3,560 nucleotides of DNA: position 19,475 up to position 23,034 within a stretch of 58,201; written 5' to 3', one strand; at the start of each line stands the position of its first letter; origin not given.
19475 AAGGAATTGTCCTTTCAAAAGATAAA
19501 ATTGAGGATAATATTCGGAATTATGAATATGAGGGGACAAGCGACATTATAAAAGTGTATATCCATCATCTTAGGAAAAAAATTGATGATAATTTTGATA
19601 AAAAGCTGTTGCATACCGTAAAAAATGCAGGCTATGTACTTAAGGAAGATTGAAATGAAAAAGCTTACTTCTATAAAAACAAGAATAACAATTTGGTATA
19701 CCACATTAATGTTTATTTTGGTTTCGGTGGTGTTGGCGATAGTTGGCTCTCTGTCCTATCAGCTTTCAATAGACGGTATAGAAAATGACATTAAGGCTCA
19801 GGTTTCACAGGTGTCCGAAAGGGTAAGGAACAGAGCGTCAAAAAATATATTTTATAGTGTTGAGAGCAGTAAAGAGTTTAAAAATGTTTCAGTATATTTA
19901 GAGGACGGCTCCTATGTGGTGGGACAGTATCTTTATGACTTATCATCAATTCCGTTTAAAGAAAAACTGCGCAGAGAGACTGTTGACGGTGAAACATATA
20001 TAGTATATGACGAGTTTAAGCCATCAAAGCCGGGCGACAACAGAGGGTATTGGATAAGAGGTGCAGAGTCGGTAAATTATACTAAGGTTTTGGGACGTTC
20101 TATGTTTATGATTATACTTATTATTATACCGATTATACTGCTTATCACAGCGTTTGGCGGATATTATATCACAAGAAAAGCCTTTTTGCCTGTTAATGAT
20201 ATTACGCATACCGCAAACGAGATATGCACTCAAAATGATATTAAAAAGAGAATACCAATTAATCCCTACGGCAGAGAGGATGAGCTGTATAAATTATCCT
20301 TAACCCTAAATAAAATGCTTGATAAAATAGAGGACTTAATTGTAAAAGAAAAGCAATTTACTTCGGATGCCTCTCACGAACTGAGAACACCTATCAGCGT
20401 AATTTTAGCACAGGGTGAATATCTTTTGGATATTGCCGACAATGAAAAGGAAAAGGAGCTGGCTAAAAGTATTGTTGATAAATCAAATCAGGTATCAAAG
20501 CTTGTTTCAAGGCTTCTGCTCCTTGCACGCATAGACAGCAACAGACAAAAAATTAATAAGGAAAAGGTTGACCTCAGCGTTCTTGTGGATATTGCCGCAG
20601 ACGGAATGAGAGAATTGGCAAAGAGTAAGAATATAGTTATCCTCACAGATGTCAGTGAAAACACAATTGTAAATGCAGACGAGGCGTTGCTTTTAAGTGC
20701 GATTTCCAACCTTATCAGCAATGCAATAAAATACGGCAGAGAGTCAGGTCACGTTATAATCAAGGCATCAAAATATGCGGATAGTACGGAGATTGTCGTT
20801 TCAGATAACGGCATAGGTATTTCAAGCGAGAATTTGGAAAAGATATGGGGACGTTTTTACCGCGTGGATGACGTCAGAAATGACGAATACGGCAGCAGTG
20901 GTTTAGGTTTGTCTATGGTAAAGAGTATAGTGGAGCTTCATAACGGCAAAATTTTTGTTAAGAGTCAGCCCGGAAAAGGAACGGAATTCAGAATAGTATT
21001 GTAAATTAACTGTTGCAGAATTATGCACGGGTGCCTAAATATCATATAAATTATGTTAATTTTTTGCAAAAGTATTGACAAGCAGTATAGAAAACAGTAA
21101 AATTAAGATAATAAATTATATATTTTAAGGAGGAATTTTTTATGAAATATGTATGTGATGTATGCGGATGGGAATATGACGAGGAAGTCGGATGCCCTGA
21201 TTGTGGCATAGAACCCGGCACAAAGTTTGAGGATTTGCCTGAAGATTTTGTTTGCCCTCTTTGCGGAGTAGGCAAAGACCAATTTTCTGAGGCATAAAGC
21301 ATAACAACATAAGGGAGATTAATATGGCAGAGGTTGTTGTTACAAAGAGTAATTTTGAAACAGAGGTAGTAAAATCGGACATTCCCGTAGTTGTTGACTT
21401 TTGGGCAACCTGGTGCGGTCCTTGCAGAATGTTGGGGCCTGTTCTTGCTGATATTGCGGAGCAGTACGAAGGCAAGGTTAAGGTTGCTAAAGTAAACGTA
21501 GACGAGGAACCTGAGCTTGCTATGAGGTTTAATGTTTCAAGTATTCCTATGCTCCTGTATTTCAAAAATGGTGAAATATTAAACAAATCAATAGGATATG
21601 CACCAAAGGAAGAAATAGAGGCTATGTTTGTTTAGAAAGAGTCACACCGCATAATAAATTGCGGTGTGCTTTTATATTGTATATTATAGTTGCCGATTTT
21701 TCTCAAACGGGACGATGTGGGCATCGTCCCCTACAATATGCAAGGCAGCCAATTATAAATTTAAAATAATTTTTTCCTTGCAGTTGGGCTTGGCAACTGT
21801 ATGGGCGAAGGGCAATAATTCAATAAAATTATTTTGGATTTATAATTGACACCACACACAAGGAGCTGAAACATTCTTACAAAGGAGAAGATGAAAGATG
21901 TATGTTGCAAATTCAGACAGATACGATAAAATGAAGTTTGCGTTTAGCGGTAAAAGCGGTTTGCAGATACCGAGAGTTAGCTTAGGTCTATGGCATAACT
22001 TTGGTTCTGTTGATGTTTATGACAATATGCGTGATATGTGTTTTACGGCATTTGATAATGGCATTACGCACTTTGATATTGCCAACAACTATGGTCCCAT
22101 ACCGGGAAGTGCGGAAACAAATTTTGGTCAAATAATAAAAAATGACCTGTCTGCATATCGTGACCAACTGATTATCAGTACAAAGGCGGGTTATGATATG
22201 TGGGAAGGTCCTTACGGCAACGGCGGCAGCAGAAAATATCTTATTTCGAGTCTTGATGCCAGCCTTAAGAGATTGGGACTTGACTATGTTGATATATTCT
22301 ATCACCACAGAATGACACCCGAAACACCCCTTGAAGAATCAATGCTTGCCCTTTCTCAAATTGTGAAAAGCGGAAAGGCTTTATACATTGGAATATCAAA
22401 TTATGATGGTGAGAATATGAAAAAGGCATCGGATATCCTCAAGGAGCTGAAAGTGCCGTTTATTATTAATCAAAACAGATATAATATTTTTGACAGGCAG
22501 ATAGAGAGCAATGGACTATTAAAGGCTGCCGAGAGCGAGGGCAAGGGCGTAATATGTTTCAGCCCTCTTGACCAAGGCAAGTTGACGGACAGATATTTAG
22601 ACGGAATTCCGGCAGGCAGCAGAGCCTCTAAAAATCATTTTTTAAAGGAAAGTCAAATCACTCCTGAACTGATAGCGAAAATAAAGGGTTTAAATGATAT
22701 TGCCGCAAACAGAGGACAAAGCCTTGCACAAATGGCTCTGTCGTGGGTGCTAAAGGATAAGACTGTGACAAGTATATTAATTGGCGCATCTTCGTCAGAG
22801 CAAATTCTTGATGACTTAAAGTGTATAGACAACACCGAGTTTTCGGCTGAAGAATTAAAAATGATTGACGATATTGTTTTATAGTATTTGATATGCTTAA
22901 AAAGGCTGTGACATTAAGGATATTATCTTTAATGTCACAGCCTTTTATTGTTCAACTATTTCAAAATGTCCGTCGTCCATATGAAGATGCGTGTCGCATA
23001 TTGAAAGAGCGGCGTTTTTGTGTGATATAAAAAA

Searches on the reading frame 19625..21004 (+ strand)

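Call 36: search_protein_families(library=pfam, proteins=[window:19625-21004:+])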
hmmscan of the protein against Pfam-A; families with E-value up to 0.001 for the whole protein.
window:19625-21004:+ (459 aa): 4 families
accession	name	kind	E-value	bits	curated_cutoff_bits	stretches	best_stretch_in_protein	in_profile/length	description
PF02518.31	HATPase_c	-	1.4e-27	96.8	26.4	1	352-459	2-107/111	Histidine kinase-, DNA gyrase B-, and HSP90-like ATPase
PF00512.31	HisKA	-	6.4e-15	55.4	26.9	1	243-305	3-65/66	His Kinase A (phospho-acceptor) domain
PF13589.12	HATPase_c_3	-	4.9e-06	27.1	25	1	358-430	5-78/137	Histidine kinase-, DNA gyrase B-, and HSP90-like ATPase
PF13581.12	HATPase_c_2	-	0.00037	21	27.4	1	359-438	35-111/127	Histidine kinase-like ATPase domain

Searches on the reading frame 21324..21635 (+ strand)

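Call 36: search_protein_families(library=pfam, proteins=[window:21324-21635:+])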
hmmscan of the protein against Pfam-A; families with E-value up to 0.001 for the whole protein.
window:21324-21635:+ (103 aa): 6 families
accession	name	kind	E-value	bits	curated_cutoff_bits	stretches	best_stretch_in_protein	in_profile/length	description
PF00085.26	Thioredoxin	-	3.6e-32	110.9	23.5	1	4-101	3-100/103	Thioredoxin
PF13098.12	Thioredoxin_2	-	2.8e-09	37.7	27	1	21-101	7-103/104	Thioredoxin-like domain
PF13905.12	Thioredoxin_8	-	1.7e-06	28.7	27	1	21-63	3-47/94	Thioredoxin-like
PF00578.27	AhpC-TSA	-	1.7e-05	25.2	26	1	20-72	26-80/124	AhpC/TSA family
PF14595.12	Thioredoxin_9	-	4.6e-05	23.7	25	1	23-83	46-107/129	Thioredoxin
PF08534.16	Redoxin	-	0.00024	21.3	26.6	1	21-69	30-80/148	Redoxin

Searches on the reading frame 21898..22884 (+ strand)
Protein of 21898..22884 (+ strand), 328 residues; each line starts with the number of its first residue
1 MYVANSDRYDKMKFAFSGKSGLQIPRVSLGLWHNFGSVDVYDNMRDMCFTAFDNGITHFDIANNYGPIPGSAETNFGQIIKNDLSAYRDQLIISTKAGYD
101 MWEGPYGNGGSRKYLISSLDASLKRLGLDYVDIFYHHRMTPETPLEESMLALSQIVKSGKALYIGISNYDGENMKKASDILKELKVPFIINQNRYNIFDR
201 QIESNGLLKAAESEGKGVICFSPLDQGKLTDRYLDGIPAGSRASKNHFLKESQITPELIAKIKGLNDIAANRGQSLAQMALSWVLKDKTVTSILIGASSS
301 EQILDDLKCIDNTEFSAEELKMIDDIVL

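Call 36: search_protein_families(library=pfam, proteins=[window:21898-22884:+])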
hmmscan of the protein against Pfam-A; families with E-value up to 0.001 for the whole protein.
window:21898-22884:+ (328 aa): 1 family
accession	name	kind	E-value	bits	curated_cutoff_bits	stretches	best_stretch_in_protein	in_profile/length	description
PF00248.27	Aldo_ket_red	-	1.6e-69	234.6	24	1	27-326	2-289/291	Aldo/keto reductase family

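Call 57: find_homologous_proteins(query=window:21898-22884:+, max_evalue=1e-60)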
Query window:21898-22884:+ (328 aa): 8000 proteins with E <= 1e-60 among 8000 candidates; the best 120 are listed.
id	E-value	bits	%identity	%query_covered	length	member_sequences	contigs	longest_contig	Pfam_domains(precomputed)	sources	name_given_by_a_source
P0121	1.4e-216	736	100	100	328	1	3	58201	PF00248.28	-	-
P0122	6.2e-216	733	99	100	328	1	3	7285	PF00248.28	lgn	-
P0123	8.3e-216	733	99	100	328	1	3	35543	PF00248.28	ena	-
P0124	1.6e-215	732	99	100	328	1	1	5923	PF00248.28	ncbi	ncbi:MAG: aldo/keto reductase [Monoglobaceae bacterium]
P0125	2.7e-215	731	99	100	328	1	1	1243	PF00248.28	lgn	-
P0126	2.9e-215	731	99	100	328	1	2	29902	PF00248.28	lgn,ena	-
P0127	3.2e-215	731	99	100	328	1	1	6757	PF00248.28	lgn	-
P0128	4.4e-214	727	98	100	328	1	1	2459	PF00248.28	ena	-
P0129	6.1e-210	714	96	100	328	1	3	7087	PF00248.28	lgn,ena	-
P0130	1.3e-209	713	96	100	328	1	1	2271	PF00248.28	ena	-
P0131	3.8e-209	711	96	100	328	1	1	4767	PF00248.28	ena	-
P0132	7.3e-209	710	96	100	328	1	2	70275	PF00248.28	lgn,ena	-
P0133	1.5e-208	709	95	100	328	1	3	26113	PF00248.28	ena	-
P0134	4.3e-208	708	95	100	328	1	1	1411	PF00248.28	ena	-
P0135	5.8e-208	707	95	100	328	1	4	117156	PF00248.28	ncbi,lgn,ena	-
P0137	1.3e-207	706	96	100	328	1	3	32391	PF00248.28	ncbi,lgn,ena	-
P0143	2.6e-189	646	87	100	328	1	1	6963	PF00248.28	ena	-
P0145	1.6e-162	558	75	100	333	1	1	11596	PF00248.28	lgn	-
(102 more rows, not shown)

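Call 58: find_encoding_contigs(protein=P0143, flank=3000, max_places=2)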
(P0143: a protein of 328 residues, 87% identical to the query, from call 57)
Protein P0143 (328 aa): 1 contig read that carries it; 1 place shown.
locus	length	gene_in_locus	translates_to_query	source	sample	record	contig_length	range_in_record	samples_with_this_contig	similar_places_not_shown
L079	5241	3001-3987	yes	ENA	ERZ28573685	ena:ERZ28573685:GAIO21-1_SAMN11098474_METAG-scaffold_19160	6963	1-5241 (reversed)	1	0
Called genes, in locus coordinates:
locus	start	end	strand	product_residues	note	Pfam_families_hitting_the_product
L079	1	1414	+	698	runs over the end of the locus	PF12679:ABC2_membrane_2, PF13346:ABC2_membrane_5 (weak), PF12698:ABC2_membrane_3 (weak), PF23357:DUF7088, PF09822:ABC_transp_aux, PF23355:IFT52_GIFT (faint)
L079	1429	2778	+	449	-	PF14238:DUF4340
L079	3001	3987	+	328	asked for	PF00248:Aldo_ket_red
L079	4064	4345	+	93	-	PF05598:DUF772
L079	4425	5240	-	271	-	?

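Call 59: find_encoding_contigs(protein=P0145, flank=3000, max_places=2)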
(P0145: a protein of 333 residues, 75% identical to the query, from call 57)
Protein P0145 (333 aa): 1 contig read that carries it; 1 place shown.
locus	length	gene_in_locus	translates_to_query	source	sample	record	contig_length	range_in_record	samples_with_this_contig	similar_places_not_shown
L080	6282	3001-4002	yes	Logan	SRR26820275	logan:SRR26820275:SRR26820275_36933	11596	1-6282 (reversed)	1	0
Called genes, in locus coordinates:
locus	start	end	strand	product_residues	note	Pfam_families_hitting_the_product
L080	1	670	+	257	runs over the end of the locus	PF01261:AP_endonuc_2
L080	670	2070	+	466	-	PF02614:UxaC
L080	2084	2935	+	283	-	PF00106:adh_short, PF13561:adh_short_C2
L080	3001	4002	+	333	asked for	PF00248:Aldo_ket_red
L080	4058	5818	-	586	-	PF01926:MMR_HSR1, PF02421:FeoB_N, PF07670:Gate, PF07664:FeoB_C, PF07670:Gate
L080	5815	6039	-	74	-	PF04023:FeoA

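Call 62: find_encoding_contigs(protein=P0132, flank=10000, max_places=2)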
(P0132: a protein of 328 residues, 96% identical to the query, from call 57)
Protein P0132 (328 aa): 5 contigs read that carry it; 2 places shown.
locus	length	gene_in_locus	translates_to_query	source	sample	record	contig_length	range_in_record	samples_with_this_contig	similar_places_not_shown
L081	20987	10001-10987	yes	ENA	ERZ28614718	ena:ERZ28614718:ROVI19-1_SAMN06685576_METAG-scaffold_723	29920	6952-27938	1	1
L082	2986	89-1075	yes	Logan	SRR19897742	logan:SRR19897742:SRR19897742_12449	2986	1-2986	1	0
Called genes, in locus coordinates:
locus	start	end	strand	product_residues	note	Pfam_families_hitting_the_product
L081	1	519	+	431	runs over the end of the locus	PF01266:DAO, PF13450:NAD_binding_8 (faint), PF00355:Rieske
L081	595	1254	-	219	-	PF00027:cNMP_binding, PF13545:HTH_Crp_2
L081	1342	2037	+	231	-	PF00037:Fer4 (weak), PF12797:Fer4_2 (weak), PF12837:Fer4_6, PF13237:Fer4_10, PF14697:Fer4_21, PF12838:Fer4_7, PF13187:Fer4_9 (weak), PF27217:AF_0155, +1 more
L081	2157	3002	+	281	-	PF00753:Lactamase_B, PF23023:Anti-Pycsar_Apyc1 (weak)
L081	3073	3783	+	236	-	PF09359:VTC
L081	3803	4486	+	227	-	PF16316:DUF4956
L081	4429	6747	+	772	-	PF07833:Cu_amine_oxidN1, PF14262:Cthe_2159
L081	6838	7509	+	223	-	PF00072:Response_reg, PF00486:Trans_reg_C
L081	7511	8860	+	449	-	PF00512:HisKA, PF02518:HATPase_c, PF13589:HATPase_c_3 (weak)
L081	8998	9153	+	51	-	PF00301:Rubredoxin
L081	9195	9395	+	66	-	PF02943:FeThRed_B (weak)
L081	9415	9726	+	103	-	PF00085:Thioredoxin, PF00578:AhpC-TSA (weak), PF13098:Thioredoxin_2, PF13905:Thioredoxin_8 (faint)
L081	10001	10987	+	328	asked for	PF00248:Aldo_ket_red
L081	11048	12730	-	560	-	PF00664:ABC_membrane, PF00005:ABC_tran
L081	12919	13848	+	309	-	PF19568:Spore_III_AA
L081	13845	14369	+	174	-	PF09548:Spore_III_AB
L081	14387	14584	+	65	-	PF06686:SpoIIIAC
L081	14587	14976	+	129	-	PF06686:SpoIIIAC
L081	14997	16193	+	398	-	PF09546:Spore_III_AE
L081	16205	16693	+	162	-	PF09581:Spore_III_AF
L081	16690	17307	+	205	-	-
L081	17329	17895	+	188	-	PF12685:SpoIIIAH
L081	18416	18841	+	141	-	PF03780:Asp23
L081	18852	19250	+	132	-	PF01029:NusB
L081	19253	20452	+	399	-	PF13742:tRNA_anti_2, PF01336:tRNA_anti-codon, PF02601:Exonuc_VII_L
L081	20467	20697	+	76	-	PF02609:Exonuc_VII_S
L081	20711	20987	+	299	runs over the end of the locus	PF00348:polyprenyl_synt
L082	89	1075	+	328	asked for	PF00248:Aldo_ket_red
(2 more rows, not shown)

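Call 63: find_encoding_contigs(protein=P0137, flank=10000, max_places=2)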
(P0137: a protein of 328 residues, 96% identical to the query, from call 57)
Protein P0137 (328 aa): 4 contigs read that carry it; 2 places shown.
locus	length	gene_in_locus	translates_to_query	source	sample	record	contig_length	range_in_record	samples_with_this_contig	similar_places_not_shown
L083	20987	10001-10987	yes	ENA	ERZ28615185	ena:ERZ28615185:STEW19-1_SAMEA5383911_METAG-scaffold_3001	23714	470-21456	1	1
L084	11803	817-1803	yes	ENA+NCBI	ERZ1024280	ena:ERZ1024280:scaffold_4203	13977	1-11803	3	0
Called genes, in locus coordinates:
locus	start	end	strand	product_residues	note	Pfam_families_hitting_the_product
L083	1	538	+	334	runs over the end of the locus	?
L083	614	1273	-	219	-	PF00027:cNMP_binding, PF13545:HTH_Crp_2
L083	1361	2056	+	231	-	PF00037:Fer4 (weak), PF12797:Fer4_2 (weak), PF12837:Fer4_6, PF13237:Fer4_10, PF14697:Fer4_21, PF12838:Fer4_7, PF13187:Fer4_9 (weak), PF27217:AF_0155, +1 more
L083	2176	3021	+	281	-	PF00753:Lactamase_B, PF23023:Anti-Pycsar_Apyc1 (weak)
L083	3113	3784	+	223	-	PF09359:VTC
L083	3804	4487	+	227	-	PF16316:DUF4956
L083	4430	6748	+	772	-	PF07833:Cu_amine_oxidN1, PF14262:Cthe_2159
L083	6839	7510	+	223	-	PF00072:Response_reg, PF00486:Trans_reg_C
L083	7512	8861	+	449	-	PF00512:HisKA, PF02518:HATPase_c, PF13589:HATPase_c_3 (weak)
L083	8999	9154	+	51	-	PF00301:Rubredoxin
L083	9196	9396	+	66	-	PF02943:FeThRed_B (weak)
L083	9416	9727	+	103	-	PF00085:Thioredoxin, PF00578:AhpC-TSA (weak), PF13098:Thioredoxin_2, PF13905:Thioredoxin_8 (faint)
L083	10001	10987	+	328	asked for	PF00248:Aldo_ket_red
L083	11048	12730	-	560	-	PF00664:ABC_membrane, PF00005:ABC_tran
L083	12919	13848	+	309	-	PF19568:Spore_III_AA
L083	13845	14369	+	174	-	PF09548:Spore_III_AB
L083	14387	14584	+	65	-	PF06686:SpoIIIAC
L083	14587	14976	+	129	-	PF06686:SpoIIIAC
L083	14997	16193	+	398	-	PF09546:Spore_III_AE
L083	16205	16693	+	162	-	PF09581:Spore_III_AF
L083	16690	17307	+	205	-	-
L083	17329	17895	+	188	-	PF12685:SpoIIIAH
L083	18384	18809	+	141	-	PF03780:Asp23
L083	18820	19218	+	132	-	PF01029:NusB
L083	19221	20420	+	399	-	PF13742:tRNA_anti_2, PF01336:tRNA_anti-codon, PF02601:Exonuc_VII_L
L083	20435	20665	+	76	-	PF02609:Exonuc_VII_S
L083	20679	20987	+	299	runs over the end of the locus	PF00348:polyprenyl_synt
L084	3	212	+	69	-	?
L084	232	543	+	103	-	PF00085:Thioredoxin, PF00578:AhpC-TSA (weak), PF13098:Thioredoxin_2, PF13905:Thioredoxin_8 (faint)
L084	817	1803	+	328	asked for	PF00248:Aldo_ket_red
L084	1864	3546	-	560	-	PF00664:ABC_membrane, PF00005:ABC_tran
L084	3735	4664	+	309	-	PF19568:Spore_III_AA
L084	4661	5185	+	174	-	PF09548:Spore_III_AB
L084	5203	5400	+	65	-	PF06686:SpoIIIAC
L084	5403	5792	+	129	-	PF06686:SpoIIIAC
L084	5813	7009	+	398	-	PF09546:Spore_III_AE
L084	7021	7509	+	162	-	PF09581:Spore_III_AF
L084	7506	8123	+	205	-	-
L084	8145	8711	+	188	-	PF12685:SpoIIIAH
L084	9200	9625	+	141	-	PF03780:Asp23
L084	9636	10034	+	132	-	PF01029:NusB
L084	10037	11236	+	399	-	PF13742:tRNA_anti_2, PF01336:tRNA_anti-codon, PF02601:Exonuc_VII_L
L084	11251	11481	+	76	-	PF02609:Exonuc_VII_S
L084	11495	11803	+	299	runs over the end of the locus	PF00348:polyprenyl_synt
